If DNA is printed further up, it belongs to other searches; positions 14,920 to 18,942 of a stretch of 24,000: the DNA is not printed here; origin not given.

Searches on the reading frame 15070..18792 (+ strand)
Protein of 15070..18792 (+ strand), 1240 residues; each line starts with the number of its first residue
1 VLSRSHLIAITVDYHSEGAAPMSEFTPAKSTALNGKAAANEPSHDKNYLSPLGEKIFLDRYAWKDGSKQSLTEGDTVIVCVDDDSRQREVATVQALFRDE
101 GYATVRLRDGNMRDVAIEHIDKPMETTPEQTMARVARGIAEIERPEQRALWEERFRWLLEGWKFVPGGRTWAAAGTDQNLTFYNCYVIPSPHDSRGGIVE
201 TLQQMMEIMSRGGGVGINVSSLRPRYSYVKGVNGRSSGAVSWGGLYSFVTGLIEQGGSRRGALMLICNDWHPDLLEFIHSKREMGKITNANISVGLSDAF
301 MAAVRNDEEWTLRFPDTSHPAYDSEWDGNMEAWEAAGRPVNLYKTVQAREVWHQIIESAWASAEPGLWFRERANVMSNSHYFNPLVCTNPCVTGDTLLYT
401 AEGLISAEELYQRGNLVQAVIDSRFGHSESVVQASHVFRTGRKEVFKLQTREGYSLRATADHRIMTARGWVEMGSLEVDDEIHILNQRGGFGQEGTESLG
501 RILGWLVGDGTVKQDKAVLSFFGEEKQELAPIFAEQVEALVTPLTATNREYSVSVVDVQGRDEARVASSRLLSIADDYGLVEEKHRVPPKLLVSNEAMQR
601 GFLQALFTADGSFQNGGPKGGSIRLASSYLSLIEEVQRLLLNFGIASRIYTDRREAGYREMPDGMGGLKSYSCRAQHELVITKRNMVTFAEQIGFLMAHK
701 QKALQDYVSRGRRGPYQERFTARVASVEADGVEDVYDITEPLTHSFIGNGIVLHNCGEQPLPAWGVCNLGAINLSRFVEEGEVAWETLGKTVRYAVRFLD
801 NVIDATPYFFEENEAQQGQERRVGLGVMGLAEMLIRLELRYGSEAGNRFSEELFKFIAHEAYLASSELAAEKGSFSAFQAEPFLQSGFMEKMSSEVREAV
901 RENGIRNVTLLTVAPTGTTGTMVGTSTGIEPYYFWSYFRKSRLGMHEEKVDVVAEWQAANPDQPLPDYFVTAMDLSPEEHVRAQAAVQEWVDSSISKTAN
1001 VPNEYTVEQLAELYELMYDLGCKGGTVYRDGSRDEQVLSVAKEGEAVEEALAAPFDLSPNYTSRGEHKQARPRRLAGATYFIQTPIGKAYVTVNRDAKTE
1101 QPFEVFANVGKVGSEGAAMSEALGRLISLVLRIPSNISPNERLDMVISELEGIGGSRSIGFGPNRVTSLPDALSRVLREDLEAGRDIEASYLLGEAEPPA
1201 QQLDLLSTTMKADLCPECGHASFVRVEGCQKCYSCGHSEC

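Call 5: search_protein_families(library=pfam, proteins=[window:15070-18792:+])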
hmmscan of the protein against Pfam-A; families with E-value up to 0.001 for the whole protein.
window:15070-18792:+ (1240 aa): 5 families
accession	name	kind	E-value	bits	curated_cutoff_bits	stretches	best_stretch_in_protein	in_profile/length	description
PF02867.20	Ribonuc_red_lgC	-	2.5e-118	396.4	23.9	1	185-1028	3-523/523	Ribonucleotide reductase, barrel domain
PF14528.11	LAGLIDADG_3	-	2.6e-22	79.3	22.5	1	599-694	3-82/82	LAGLIDADG-like domain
PF12637.14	TSCPD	-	1.1e-13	51.7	22.8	1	1087-1180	14-87/88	TSCPD domain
PF14890.11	Intein_splicing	-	7.8e-13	49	35.8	1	430-755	34-155/155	Intein splicing domain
PF00317.26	Ribonuc_red_lgN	-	5.2e-12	46.1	28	1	121-178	21-76/77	Ribonucleotide reductase, all-alpha domain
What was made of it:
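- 15133..18792 (+): nrdJ-type class II ribonucleotide reductase with a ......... intein. The gene call is 1219 aa starting at ATG 15133; the longest ORF starts at 15070. Pfam Ribonuc_red_lgC, TSCPD, Intein_splicing and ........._3 (call 5).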
